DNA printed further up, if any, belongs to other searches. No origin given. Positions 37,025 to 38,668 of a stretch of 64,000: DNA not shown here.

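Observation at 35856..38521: Secretin encoded as two signal-peptide-bearing ORFs, split inside its last periplasmic N-domain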

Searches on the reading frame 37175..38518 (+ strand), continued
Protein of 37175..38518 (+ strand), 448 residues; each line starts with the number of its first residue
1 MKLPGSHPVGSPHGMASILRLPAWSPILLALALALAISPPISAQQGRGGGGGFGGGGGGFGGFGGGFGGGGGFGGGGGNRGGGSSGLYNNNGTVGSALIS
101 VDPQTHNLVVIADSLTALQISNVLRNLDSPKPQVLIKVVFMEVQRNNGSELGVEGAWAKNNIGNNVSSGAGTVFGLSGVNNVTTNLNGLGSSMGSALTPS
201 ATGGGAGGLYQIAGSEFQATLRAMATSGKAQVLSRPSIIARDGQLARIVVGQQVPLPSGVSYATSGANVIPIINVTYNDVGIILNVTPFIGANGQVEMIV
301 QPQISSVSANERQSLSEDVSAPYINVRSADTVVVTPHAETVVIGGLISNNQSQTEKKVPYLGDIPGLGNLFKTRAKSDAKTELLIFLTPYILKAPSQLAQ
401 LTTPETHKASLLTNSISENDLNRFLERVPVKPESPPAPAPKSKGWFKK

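Call 23: search_solved_structures(query=window:37175-38518:+, max_evalue=0.001, show_alignments=2)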
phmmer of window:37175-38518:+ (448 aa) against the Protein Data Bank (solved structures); distinct sequences matched with E-value up to 0.001: 22.
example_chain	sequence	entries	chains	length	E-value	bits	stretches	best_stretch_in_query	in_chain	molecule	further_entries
5wln_G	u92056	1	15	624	2.6e-40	142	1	77-402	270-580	Type II secretion system protein D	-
5wq7_A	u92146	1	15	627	5.6e-39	137.6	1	89-395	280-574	Putative type II secretion system protein D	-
6hcg_A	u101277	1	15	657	7.7e-37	130.6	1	98-402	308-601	Type II secretion system protein D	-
6i1x_A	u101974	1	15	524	6.5e-35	124.3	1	80-396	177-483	Type II secretion system protein D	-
5zdh_A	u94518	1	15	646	1.8e-27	99.7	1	91-393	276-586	Type II secretion system protein D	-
5w68_A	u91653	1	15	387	4.7e-27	98.4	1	91-393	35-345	Putative type II secretion protein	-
9x0w_A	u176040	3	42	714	2.6e-25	92.6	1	95-393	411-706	Fimbrial assembly protein PilQ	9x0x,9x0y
6ve2_A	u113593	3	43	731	3.2e-25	92.3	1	95-393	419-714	Fimbrial assembly protein PilQ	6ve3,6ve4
8odn_A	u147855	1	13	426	3.5e-24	88.9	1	187-401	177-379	RcpA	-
6i1y_A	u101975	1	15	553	4.3e-24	88.6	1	95-393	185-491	General secretion pathway protein GspD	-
9sh1_A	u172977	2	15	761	1.3e-23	87.1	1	93-392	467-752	Type IV pilus biogenesis and competence protein PilQ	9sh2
9k8v_A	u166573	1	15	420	1.5e-23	86.8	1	97-393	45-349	General secretion pathway protein D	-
4av2_A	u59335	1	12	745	2.4e-23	86.1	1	94-393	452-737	TYPE IV PILUS BIOGENESIS AND COMPETENCE PROTEIN PILQ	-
5wq8_A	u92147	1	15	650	5.9e-23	84.8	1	97-393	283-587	Type II secretion system protein D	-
3jc8_Qa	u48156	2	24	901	2e-22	83.1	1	99-394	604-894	PilQ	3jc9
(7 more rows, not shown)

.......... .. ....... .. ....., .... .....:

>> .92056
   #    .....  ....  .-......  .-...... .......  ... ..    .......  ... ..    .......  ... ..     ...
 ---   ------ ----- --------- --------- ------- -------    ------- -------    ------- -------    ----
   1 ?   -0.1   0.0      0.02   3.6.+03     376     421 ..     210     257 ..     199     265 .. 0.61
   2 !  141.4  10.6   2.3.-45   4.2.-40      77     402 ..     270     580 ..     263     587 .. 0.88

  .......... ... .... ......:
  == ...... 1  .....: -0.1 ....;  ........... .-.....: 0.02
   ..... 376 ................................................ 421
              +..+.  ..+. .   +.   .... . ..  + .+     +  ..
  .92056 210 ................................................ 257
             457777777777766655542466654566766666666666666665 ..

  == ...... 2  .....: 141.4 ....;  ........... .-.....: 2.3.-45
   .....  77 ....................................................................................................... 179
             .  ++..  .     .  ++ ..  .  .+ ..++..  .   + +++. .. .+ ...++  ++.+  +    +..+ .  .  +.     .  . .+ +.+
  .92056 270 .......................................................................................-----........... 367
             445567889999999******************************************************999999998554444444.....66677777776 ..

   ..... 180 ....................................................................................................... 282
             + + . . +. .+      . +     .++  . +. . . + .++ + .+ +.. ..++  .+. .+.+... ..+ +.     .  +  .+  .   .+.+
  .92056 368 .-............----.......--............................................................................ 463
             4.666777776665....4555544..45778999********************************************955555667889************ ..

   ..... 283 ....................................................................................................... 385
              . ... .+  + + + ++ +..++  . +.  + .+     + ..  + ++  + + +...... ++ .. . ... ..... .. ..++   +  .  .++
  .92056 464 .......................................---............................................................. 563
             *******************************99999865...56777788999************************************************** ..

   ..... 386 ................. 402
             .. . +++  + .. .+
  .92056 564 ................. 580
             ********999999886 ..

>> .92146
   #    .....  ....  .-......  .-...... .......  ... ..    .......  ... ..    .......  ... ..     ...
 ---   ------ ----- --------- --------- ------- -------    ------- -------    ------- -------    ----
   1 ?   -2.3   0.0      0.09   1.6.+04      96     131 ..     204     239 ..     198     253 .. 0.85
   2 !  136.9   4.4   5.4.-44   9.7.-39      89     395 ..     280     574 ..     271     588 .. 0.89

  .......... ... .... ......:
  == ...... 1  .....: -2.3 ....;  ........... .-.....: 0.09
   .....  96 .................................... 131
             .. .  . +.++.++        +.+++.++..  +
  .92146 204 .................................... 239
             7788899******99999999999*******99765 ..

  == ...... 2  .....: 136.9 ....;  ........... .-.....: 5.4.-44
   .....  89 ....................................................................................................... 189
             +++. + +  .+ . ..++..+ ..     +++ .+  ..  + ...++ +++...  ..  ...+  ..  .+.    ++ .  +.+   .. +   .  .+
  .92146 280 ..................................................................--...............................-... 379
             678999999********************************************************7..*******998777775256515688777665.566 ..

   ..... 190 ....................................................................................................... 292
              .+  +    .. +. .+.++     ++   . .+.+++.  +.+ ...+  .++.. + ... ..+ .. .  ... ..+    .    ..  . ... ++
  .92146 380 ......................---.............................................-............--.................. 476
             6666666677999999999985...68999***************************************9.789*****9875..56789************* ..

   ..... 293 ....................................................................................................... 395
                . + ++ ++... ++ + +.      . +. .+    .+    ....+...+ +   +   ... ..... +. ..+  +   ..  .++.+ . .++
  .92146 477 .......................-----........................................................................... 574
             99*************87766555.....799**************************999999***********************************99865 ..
